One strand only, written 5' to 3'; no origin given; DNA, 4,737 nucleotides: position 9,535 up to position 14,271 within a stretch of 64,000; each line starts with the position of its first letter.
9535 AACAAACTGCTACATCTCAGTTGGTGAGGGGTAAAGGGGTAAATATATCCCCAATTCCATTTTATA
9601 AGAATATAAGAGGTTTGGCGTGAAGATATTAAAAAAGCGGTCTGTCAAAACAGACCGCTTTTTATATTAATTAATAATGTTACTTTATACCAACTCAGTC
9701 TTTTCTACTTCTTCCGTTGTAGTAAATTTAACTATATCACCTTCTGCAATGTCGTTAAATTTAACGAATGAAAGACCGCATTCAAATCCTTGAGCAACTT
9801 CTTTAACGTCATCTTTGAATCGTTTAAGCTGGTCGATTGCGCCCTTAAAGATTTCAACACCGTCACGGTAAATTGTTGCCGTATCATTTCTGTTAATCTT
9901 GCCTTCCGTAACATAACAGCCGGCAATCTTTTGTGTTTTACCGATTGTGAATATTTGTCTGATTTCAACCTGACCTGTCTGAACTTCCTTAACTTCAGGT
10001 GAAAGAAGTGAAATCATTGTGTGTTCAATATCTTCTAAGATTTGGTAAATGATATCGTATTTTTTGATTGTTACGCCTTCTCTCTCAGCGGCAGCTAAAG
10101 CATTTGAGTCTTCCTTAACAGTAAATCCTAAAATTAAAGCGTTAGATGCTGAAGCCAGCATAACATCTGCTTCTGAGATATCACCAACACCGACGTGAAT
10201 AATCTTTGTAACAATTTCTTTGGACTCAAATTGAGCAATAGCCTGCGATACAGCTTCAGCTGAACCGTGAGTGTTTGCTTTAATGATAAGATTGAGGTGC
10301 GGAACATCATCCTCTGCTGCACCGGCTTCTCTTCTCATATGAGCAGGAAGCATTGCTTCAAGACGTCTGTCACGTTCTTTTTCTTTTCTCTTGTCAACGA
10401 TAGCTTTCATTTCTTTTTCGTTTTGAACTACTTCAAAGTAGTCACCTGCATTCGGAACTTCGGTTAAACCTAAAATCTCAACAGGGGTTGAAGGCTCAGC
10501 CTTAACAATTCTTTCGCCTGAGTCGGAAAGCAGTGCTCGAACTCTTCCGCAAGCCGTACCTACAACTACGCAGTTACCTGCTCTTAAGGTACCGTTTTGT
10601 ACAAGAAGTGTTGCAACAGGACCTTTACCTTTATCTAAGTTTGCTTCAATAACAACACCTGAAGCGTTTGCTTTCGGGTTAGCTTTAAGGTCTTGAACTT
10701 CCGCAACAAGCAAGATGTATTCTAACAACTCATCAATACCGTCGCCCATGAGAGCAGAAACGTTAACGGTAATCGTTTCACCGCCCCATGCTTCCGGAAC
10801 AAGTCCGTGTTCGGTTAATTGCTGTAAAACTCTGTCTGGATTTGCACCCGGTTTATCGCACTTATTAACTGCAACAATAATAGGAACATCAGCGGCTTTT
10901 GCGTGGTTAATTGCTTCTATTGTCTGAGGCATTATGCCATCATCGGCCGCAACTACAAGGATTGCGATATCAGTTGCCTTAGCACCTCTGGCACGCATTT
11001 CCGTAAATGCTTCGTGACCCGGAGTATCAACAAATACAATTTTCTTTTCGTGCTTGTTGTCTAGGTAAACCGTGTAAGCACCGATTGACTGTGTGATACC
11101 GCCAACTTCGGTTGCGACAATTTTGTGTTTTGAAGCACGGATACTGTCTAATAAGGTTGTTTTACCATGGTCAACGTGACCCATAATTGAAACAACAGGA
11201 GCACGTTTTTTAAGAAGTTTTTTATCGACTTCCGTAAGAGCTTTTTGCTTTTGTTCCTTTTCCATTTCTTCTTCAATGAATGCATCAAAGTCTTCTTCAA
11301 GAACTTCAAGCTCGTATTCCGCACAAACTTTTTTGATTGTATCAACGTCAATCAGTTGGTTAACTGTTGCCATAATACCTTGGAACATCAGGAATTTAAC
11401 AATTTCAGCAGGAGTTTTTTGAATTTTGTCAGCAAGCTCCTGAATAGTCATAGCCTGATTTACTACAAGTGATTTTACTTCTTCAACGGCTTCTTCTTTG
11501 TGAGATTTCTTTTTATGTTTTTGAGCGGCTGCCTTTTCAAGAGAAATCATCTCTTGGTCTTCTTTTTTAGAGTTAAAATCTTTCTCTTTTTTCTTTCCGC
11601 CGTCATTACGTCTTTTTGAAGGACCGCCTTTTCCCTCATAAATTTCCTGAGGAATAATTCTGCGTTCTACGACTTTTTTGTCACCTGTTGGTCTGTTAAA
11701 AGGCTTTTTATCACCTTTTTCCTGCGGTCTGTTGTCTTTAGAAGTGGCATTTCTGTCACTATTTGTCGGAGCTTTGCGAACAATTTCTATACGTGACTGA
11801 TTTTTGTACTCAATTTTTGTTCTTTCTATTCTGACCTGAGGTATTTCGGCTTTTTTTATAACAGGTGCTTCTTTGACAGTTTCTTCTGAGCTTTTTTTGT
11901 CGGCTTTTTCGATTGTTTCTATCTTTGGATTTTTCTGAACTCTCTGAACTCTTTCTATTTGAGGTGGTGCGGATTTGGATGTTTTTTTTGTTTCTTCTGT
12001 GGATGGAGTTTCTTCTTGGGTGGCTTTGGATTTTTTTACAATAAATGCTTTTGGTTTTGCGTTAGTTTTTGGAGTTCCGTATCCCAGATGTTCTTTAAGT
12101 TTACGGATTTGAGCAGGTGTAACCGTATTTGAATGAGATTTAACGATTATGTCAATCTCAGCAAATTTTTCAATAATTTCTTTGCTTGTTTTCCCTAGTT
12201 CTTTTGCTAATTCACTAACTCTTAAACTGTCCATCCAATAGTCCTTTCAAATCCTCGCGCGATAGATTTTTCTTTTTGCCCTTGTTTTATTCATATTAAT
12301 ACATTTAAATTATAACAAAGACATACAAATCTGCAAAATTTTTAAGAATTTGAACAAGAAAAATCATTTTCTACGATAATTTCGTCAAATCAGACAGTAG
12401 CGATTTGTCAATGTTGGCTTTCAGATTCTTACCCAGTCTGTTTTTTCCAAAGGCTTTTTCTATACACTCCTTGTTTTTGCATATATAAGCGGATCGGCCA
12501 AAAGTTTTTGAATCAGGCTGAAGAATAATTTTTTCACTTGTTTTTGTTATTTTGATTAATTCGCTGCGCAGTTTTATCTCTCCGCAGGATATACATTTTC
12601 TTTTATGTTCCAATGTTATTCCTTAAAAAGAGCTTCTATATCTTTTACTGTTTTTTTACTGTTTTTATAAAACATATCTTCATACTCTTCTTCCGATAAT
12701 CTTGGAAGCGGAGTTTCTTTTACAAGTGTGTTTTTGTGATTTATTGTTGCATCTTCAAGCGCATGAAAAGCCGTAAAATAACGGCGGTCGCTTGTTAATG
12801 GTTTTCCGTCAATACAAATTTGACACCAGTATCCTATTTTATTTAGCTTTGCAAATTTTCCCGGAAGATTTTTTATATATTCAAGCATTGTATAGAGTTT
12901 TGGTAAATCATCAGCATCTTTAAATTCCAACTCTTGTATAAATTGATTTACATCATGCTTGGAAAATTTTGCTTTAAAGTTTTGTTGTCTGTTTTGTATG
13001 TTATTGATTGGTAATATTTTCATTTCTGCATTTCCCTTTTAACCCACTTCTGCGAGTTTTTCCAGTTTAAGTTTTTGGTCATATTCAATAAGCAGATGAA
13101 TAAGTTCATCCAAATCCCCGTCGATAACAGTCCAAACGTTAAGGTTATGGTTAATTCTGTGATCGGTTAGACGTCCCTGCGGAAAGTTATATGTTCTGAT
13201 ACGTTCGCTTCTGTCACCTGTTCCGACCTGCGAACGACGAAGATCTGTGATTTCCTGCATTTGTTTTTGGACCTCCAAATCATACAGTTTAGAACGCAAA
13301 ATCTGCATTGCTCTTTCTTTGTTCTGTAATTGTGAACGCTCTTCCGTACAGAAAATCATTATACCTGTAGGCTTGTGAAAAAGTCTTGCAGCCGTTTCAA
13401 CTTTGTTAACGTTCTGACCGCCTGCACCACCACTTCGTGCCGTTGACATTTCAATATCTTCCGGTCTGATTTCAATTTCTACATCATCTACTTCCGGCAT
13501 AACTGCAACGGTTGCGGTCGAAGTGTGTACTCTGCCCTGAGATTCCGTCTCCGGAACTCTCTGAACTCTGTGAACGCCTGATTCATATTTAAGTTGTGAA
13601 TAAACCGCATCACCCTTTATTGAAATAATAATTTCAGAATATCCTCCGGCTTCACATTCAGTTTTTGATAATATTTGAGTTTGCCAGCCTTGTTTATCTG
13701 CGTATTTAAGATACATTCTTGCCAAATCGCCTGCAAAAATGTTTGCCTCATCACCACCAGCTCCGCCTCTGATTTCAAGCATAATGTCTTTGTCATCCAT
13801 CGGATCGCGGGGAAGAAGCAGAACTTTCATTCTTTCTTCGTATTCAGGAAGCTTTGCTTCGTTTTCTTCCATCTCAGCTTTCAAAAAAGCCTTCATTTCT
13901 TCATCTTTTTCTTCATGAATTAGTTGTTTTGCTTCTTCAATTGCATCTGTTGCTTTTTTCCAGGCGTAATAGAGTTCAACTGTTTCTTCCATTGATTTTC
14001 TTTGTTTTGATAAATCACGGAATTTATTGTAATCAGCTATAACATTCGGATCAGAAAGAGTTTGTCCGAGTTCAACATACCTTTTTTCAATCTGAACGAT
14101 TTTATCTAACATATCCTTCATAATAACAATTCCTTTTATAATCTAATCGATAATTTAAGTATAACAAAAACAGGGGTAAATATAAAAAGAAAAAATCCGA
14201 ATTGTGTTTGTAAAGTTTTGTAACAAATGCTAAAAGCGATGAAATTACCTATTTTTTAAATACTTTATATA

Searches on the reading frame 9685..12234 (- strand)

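Call 14: search_protein_families(library=pfam, proteins=[window:9685-12234:-], max_evalue=0.001)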
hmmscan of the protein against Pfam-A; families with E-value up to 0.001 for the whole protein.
window:9685-12234:- (849 aa): 9 families
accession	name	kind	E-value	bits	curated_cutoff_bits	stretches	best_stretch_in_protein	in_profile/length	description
PF00009.33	GTP_EFTU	-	9.7e-39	133.3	26.5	1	344-508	2-183/188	Elongation factor Tu GTP binding domain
PF11987.13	IF-2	-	1e-32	113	27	1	640-737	20-117/117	Translation-initiation factor 2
PF04760.21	IF2_N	-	2.4e-29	101.3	25.3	2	1-52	1-52/53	Translation initiation factor IF-2, N-terminal region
PF22042.2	EF-G_D2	-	8.6e-28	96.7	27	1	524-602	2-83/84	Elongation factor G domain 2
PF01926.29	MMR_HSR1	-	3.4e-10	40.5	21.9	1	348-458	2-113/113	50S ribosome-binding GTPase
PF03144.31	GTP_EFTU_D2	-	6.6e-06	26.9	30.3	1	770-834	3-71/73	Elongation factor Tu domain 2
PF00025.27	Arf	-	0.00012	22.1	22.3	1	343-507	12-170/174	ADP-ribosylation factor family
PF08477.19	Roc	-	0.00022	21.9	27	1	348-460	2-119/119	Ras of Complex, Roc, domain of DAPkinase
PF00071.28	Ras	-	0.00036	20.6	21.6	1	350-463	4-118/162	Ras family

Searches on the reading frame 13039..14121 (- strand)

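Call 11: search_protein_families(library=pfam, proteins=[window:13039-14121:-], max_evalue=0.01)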
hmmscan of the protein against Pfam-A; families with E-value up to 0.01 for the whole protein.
window:13039-14121:- (360 aa): 3 families
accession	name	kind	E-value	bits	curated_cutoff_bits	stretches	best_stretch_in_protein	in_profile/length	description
PF03462.23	PCRF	-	1e-73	247.8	24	1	11-205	1-194/194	PCRF domain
PF00472.26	RF-1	-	2.5e-40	137.5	35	1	212-322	1-116/116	RF-1 domain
PF16326.10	ABC_tran_CTD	-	0.00054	20.6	32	1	6-52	15-61/69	ABC transporter C-terminal domain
